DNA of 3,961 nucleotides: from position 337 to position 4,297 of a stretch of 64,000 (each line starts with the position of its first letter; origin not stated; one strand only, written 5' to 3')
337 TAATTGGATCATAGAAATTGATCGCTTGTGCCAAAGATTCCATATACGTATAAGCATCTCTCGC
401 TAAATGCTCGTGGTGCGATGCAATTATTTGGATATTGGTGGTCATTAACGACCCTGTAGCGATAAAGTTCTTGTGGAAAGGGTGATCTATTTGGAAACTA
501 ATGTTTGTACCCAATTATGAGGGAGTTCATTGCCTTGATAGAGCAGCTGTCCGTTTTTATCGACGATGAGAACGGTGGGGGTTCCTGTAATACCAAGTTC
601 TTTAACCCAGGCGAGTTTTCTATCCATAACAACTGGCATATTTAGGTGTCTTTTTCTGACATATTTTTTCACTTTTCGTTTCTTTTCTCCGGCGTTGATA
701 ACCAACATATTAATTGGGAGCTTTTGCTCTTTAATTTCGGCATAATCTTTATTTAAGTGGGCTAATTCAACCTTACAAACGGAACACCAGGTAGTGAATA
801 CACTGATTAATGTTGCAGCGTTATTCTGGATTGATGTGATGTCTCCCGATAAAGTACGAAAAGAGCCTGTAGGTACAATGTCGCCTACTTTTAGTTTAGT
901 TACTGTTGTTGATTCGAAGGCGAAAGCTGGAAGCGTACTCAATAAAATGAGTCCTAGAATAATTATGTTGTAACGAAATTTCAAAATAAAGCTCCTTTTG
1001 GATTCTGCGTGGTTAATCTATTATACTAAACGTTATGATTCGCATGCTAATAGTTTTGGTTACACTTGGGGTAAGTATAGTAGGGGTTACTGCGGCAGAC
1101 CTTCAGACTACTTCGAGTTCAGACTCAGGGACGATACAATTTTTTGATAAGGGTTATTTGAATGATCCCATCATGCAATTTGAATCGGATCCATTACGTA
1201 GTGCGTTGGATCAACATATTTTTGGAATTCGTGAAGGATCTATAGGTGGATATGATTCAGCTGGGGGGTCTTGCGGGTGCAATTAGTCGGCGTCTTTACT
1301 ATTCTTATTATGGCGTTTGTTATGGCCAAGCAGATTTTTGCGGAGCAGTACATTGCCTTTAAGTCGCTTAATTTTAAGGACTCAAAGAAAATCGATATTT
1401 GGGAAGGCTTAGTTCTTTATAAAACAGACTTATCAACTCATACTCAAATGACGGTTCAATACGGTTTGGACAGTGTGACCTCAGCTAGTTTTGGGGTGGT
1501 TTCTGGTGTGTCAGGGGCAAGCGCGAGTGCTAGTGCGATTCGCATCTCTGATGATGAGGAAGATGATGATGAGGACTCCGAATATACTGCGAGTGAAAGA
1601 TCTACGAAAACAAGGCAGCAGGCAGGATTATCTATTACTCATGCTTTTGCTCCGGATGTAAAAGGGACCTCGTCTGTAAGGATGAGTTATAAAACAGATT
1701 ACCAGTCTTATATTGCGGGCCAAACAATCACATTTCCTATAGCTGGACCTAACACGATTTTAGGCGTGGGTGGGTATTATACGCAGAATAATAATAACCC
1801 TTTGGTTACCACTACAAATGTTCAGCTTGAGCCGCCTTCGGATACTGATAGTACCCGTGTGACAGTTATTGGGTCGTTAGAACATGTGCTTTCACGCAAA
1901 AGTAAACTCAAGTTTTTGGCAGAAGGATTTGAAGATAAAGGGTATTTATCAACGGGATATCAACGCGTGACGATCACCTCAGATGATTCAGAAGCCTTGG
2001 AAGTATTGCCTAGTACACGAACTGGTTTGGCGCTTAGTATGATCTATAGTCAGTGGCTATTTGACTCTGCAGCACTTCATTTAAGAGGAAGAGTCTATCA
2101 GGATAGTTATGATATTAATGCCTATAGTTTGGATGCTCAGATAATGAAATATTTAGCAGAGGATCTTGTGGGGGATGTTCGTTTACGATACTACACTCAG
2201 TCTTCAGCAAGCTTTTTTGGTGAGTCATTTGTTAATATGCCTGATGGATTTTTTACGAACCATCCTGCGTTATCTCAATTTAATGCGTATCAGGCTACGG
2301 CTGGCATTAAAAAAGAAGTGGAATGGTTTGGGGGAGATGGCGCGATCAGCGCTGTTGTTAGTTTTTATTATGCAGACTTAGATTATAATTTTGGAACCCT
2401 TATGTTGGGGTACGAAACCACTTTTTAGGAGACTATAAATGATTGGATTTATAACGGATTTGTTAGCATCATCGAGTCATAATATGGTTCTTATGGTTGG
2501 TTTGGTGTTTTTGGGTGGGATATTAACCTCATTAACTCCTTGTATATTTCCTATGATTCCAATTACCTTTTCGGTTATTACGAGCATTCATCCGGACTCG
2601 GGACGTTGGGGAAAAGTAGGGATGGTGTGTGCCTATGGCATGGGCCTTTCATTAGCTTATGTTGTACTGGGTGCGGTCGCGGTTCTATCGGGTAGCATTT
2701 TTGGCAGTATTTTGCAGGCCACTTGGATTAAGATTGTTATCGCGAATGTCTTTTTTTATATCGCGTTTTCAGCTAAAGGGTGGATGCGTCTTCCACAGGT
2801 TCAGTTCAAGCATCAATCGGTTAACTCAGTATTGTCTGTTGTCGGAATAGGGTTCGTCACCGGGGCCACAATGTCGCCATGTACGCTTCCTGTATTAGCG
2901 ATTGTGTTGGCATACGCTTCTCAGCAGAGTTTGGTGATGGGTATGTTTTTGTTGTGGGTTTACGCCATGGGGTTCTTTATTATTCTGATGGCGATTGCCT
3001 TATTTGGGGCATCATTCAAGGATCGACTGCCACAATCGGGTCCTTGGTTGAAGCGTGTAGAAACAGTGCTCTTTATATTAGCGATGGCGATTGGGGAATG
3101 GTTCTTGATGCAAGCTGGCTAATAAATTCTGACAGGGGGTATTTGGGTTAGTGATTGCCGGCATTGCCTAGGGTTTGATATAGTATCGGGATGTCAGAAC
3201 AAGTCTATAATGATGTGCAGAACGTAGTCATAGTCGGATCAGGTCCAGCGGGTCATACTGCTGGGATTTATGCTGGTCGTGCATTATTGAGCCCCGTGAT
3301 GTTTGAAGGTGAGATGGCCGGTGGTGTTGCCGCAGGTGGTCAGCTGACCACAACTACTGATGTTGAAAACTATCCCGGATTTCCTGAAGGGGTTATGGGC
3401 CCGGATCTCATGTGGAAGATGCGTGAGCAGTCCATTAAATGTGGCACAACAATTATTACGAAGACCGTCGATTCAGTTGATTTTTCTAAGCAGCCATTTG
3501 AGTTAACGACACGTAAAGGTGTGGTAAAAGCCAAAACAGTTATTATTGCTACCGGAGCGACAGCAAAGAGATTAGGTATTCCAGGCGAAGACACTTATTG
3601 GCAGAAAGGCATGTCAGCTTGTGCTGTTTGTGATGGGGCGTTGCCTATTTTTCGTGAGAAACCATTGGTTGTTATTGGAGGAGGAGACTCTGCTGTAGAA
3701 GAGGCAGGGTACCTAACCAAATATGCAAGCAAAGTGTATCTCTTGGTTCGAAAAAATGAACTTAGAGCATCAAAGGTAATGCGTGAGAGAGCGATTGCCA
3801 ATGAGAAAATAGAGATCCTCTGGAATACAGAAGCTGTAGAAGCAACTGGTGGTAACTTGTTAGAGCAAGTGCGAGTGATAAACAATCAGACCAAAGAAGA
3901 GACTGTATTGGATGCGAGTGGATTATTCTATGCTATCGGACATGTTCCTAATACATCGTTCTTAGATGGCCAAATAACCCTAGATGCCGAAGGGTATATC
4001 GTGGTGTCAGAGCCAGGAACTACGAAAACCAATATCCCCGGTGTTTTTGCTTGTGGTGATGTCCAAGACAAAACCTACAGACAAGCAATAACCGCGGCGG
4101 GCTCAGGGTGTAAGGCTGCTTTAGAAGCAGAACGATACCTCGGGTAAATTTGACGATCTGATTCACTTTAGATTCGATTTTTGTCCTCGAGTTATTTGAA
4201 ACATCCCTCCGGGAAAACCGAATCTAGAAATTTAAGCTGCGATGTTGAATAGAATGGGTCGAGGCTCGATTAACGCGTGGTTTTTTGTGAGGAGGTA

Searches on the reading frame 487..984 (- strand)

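Call 21: search_protein_families(library=ncbifam, proteins=[window:487-984:-], max_evalue=0.00001)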
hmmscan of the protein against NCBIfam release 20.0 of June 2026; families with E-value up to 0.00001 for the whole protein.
window:487-984:- (165 aa): 4 families
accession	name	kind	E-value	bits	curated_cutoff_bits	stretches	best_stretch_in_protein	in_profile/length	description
NF041202.1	StoA_CxxC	exception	7.7e-18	64.9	210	1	6-147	5-144/163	endospore biogenesis thiol-disulfide oxidoreductase StoA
NF002854.0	PRK03147.1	subfamily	2.5e-17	63.3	170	1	13-148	16-153/176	thiol-disulfide oxidoreductase ResA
TIGR00385.1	dsbE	subfamily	5.6e-08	32.6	123.15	1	52-162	60-167/173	DsbE family thiol:disulfide interchange protein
NF010625.0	PRK14018.1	equivalog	2.1e-07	29.8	522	1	47-148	48-153/521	bifunctional peptide-methionine (S)-S-oxide reductase MsrA/peptide-methionine (R)-S-oxide reductase MsrB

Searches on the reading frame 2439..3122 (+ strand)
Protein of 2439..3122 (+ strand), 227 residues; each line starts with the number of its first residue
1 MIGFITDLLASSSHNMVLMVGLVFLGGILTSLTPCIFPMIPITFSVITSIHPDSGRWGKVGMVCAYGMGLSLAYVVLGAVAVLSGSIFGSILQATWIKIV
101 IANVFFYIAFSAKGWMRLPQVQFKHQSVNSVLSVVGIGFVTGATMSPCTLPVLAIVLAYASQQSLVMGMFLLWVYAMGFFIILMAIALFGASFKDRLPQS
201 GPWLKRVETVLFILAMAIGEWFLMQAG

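Call 21: search_protein_families(library=ncbifam, proteins=[window:2439-3122:+], max_evalue=0.00001)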
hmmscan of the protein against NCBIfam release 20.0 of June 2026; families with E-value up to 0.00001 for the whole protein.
window:2439-3122:+ (227 aa): 2 families
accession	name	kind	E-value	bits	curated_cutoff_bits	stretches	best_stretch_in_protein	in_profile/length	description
NF001419.0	PRK00293.1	subfamily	7.5e-28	97.4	330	1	11-219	163-378/574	protein-disulfide reductase DsbD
NF045694.1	seleno_TsoB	exception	9.1e-26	90.1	805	1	14-223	179-391/572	rhodanese/DsbD fusion-like selenoprotein TsoB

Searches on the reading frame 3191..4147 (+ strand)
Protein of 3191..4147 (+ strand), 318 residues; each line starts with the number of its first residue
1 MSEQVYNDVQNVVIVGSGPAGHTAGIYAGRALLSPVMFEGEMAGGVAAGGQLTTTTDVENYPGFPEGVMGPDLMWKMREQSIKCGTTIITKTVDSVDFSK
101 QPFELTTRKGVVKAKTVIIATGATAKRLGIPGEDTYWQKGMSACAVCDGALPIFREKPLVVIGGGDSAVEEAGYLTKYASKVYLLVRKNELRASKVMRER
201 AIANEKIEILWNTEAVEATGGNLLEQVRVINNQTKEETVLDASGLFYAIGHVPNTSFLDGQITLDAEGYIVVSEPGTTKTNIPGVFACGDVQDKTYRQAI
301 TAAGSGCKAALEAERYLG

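Call 21: search_protein_families(library=ncbifam, proteins=[window:3191-4147:+], max_evalue=0.00001)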
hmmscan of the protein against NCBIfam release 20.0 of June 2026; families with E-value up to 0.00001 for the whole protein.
window:3191-4147:+ (318 aa): 42 families (the best 25 are shown)
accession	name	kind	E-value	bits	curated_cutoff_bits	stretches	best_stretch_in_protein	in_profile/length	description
TIGR01292.1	TRX_reduct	equivalog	2.2e-118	394.5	343.45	1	11-317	2-300/300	thioredoxin-disulfide reductase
NF007614.0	PRK10262.1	equivalog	4.3e-83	279.1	644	1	11-317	8-314/321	thioredoxin-disulfide reductase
TIGR03143.1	AhpF_homolog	hypoth_equivalog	6.9e-78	262.6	687.65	1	8-317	3-308/555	putative alkyl hydroperoxide reductase F subunit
TIGR03140.1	AhpF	equivalog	1.3e-60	205.4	502.9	1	7-315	210-510/515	alkyl hydroperoxide reductase subunit F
TIGR04018.1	Bthiol_YpdA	hypoth_equivalog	8.2e-22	77.4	339.9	1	91-296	91-293/316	YpdA family putative bacillithiol disulfide reductase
TIGR01350.1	lipoamide_DH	equivalog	1.6e-17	63.4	408.8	1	106-309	122-325/461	dihydrolipoyl dehydrogenase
TIGR02053.1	MerA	equivalog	5.4e-17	61.9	454.45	1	104-313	120-328/465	mercury(II) reductase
NF004776.0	PRK06116.1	equivalog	4.1e-14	52.4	480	1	109-295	127-308/450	glutathione-disulfide reductase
NF009410.0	PRK12771.1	subfamily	1.6e-13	50.1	516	1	115-318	225-446/566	NAD(P)-binding protein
TIGR01421.1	gluta_reduc_1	equivalog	2.2e-13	50.2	556.15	1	105-296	121-309/450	glutathione-disulfide reductase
NF005572.0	PRK07251.1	equivalog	3.8e-13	48.9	537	1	110-292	115-293/438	FAD-containing oxidoreductase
NF009409.0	PRK12770.1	subfamily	6.9e-13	48.4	343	1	111-317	117-350/360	putative glutamate synthase subunit beta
TIGR03385.1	CoA_CoA_reduc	equivalog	1.7e-12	46.8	578.8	1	116-297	106-288/439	CoA-disulfide reductase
NF010311.1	PRK13748.1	subfamily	1.8e-12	46.9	600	1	111-311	229-422/560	mercury(II) reductase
NF004944.0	PRK06292.2-2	equivalog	2.7e-12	46.1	619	1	110-299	127-314/460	dihydrolipoyl dehydrogenase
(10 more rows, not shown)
